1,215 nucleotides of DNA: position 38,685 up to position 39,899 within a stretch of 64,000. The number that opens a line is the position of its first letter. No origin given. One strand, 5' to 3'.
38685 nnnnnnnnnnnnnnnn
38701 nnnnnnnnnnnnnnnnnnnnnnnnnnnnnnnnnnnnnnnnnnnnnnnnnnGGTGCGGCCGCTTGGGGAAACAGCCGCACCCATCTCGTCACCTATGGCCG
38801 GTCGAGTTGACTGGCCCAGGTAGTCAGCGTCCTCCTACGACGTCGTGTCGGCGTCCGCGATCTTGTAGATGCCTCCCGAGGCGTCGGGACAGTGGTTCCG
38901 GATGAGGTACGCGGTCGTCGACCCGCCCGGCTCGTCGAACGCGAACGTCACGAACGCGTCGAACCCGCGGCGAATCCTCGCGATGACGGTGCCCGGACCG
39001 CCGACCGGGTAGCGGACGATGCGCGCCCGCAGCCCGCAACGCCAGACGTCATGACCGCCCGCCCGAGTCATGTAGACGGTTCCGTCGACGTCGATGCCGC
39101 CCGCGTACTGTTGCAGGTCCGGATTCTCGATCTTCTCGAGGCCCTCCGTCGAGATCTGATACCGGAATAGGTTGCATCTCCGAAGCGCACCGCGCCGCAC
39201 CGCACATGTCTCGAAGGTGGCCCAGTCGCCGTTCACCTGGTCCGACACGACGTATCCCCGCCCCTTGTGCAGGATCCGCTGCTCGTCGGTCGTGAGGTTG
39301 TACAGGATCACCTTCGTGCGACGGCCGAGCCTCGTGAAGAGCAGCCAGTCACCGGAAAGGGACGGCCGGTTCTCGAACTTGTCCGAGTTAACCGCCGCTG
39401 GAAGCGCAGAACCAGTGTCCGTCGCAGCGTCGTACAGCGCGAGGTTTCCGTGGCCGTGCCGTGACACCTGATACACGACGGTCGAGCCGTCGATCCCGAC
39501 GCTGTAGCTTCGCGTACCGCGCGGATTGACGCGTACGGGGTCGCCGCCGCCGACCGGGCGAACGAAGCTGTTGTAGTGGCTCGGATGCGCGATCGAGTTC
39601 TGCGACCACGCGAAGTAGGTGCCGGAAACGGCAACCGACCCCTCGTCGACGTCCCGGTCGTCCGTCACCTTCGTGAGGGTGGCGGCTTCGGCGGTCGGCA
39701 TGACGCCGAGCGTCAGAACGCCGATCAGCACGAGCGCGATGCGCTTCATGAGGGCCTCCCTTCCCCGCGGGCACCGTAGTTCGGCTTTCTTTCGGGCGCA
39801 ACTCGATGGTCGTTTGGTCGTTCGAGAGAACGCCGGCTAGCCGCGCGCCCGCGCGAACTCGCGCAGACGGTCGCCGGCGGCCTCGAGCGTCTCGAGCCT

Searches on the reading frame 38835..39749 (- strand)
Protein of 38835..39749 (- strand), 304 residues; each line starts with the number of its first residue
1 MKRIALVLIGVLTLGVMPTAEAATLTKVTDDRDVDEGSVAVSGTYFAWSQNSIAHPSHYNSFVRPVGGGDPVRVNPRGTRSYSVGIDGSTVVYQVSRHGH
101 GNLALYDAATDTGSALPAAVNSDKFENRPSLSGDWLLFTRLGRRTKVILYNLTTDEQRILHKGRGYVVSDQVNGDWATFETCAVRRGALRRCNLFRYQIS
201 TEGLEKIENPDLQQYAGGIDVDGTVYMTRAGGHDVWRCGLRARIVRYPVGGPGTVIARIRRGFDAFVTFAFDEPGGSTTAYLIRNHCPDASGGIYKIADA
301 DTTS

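Call 9: search_protein_families(library=pfam, proteins=[window:38835-39749:-])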
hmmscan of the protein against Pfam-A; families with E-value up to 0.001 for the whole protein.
window:38835-39749:- (304 aa): 0 families

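Call 17: find_encoding_contigs(protein=window:38835-39749:-, flank=10000, max_places=10)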
Protein window:38835-39749:- (304 aa): no gene with exactly this product is on record in the collection.

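Call 20: find_homologous_proteins(query=window:38835-39749:-)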
Query window:38835-39749:- (304 aa): 160 proteins with E <= 0.001 among 3406 candidates; the best 120 are listed.
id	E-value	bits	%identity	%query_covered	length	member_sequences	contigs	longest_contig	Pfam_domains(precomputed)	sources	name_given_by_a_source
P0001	6.9e-204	694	100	100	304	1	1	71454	-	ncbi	-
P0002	1.6e-124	433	66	100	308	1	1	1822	-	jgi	-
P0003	5.1e-118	412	65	97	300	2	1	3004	-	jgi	jgi:hypothetical protein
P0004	3.7e-100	353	59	95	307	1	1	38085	-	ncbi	-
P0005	4.5e-100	353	53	100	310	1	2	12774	-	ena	-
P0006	1.9e-98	348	57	95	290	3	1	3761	-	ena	-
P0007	5.1e-98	346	54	100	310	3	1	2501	-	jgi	jgi:hypothetical protein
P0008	7.2e-98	346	56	100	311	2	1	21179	-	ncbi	-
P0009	1.1e-97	345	56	100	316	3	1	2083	-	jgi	jgi:hypothetical protein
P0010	3.7e-96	340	56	100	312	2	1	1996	-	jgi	jgi:hypothetical protein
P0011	5.6e-96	340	58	100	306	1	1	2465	-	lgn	-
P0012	4.3e-94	333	56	100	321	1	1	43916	-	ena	-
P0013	2.1e-93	331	54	100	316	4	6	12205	-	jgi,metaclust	metaclust:\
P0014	8.7e-93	329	54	100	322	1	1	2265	-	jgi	jgi:hypothetical protein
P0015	3.8e-92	327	54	100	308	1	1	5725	-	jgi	jgi:hypothetical protein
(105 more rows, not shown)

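Call 21: find_encoding_contigs(protein=P0004, flank=10000, max_places=3)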
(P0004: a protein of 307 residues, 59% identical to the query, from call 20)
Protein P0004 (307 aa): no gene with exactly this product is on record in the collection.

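Call 22: find_encoding_contigs(protein=P0008, flank=10000, max_places=3)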
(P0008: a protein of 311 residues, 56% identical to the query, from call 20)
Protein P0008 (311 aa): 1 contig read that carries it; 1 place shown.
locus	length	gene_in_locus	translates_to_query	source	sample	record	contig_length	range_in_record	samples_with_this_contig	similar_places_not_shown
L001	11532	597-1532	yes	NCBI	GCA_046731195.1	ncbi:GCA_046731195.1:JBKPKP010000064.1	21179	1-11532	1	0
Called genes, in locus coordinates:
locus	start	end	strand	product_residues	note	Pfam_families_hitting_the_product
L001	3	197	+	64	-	?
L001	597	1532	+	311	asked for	-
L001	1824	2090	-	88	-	-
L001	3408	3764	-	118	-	PF05239:PRC (weak)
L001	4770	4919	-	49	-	-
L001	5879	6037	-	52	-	-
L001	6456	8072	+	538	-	PF16819:DUF5074 (faint), PF21959:DUF6923 (faint), PF08450:SGL (faint), PF24684:Vgb_lyase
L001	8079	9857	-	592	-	PF00496:SBP_bac_5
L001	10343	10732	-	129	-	PF00155:Aminotran_1_2 (weak)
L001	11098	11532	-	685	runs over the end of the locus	PF01590:GAF (weak), PF07730:HisKA_3, PF02518:HATPase_c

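Call 23: find_encoding_contigs(protein=P0012, flank=10000, max_places=3)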
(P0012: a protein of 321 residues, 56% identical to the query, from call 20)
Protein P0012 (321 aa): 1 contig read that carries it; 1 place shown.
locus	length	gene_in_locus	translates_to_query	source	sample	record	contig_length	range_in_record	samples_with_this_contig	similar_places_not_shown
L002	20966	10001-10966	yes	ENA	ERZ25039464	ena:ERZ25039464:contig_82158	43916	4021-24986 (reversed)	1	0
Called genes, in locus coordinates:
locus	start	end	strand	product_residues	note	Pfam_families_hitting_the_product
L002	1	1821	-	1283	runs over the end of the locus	PF00486:Trans_reg_C, PF03704:BTAD, PF13191:AAA_16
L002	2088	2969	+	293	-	-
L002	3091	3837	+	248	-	PF23381:Beta-prop_IFT122_1st (faint), PF07676:PD40 (faint), PF26550:Tricorn_2nd, PF25174:Beta-prop_THOC3 (weak), PF26549:Tricorn_N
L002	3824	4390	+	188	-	-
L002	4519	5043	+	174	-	PF04542:Sigma70_r2, PF08281:Sigma70_r4_2, PF22233:PhyR_sigma-like (weak)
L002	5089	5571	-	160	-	-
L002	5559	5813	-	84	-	-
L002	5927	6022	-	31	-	-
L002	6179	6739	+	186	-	-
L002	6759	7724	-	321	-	PF00685:Sulfotransfer_1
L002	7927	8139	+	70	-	-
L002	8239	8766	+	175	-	PF04542:Sigma70_r2, PF08281:Sigma70_r4_2, PF04545:Sigma70_r4 (weak), PF22233:PhyR_sigma-like (weak)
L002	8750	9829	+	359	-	PF25174:Beta-prop_THOC3 (faint), PF26549:Tricorn_N (faint), PF26550:Tricorn_2nd, PF00930:DPPIV_N (faint), PF23381:Beta-prop_IFT122_1st (faint), PF07676:PD40 (faint)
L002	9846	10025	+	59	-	-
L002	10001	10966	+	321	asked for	-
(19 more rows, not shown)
